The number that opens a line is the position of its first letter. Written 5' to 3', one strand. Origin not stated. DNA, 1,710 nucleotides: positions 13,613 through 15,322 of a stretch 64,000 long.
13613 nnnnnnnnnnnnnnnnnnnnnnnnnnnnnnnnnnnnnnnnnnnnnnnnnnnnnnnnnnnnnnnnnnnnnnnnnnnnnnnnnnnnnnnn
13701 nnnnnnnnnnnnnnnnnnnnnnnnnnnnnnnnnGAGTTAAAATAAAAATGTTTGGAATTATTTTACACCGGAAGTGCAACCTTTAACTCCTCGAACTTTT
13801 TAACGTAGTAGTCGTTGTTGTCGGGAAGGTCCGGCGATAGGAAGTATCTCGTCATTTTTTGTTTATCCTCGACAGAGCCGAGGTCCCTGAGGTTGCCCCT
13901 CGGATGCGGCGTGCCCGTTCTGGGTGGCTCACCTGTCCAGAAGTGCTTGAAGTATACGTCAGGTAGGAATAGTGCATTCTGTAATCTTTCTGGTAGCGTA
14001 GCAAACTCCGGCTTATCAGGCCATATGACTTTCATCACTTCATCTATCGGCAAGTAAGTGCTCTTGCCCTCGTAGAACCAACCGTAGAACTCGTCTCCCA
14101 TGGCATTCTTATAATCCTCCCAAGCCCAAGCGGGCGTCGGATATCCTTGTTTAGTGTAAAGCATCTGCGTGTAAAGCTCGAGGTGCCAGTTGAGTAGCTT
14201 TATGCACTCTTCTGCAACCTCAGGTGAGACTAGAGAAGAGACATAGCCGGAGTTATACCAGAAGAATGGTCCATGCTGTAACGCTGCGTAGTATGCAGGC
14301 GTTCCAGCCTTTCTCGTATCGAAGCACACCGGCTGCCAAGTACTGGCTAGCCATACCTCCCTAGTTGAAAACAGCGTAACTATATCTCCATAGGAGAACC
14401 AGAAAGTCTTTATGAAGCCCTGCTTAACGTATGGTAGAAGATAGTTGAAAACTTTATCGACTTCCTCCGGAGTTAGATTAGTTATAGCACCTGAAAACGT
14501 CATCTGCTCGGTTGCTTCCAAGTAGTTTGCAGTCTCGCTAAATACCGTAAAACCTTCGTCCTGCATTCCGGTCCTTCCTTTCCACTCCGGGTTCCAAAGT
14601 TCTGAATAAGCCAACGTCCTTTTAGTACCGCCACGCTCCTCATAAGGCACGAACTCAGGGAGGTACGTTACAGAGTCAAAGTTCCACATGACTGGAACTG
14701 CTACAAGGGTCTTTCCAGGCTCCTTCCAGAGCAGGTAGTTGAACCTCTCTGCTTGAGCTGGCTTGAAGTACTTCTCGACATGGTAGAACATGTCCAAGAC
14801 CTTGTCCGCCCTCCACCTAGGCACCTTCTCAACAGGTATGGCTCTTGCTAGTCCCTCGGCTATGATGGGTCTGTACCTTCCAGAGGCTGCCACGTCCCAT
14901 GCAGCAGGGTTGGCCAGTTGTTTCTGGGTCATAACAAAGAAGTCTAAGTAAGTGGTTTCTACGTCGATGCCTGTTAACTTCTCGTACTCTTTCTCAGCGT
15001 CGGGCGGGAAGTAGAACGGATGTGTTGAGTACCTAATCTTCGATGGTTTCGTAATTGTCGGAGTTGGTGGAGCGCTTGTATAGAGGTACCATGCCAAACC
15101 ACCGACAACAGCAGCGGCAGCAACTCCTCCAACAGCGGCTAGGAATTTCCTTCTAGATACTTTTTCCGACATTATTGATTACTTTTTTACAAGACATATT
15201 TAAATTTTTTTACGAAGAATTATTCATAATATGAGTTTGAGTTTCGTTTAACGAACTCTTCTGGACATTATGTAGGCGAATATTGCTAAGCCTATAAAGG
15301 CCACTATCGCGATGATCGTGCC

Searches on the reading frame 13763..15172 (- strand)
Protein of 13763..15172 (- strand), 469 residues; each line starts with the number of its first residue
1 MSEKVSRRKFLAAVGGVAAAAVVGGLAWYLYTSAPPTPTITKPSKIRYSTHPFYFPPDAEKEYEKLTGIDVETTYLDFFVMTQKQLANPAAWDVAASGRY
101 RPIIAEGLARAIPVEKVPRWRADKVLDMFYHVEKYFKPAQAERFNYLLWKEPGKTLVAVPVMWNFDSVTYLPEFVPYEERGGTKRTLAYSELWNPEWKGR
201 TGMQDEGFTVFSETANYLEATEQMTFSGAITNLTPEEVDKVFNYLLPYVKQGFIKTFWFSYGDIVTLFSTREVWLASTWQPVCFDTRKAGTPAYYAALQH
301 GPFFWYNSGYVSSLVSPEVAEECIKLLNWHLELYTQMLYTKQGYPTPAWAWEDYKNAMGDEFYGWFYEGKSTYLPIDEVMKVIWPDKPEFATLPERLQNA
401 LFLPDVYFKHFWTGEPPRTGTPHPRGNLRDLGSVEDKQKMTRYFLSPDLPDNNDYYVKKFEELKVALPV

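Call 20: find_encoding_contigs(protein=window:13763-15172:-, flank=10000, max_places=1)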
Protein window:13763-15172:- (469 aa): 10 contigs read that carry it; 1 place shown.
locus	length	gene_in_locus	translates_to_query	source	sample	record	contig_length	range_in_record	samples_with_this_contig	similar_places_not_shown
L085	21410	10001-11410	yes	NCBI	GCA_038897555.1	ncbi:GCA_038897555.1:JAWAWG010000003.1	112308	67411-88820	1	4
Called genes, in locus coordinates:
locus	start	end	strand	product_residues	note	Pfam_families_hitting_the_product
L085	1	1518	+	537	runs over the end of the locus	PF01645:Glu_synthase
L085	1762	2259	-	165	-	-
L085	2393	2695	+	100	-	PF25213:HVO_A0261_N (weak), PF01022:HTH_5, PF12840:HTH_20 (weak)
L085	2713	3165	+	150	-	PF26119:DUF8036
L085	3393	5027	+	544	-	PF00501:AMP-binding, PF13193:AMP-binding_C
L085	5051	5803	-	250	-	PF07302:AroM (weak), PF01177:Asp_Glu_race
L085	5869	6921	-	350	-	PF06032:S-Me-THD_N, PF20906:S-Me-THD_C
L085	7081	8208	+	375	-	PF03215:Rad17, PF00005:ABC_tran, PF02463:SMC_N (faint), PF13304:AAA_21 (weak), PF08402:TOBE_2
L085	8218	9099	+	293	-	-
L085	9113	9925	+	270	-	PF00528:BPD_transp_1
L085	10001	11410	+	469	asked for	PF13416:SBP_bac_8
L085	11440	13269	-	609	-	PF00118:Cpn60_TCP1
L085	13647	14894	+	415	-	PF02812:ELFV_dehydrog_N, PF00208:ELFV_dehydrog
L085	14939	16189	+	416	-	PF02812:ELFV_dehydrog_N, PF00208:ELFV_dehydrog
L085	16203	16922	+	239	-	PF01478:Peptidase_A24, PF06847:Arc_PepC_II (weak)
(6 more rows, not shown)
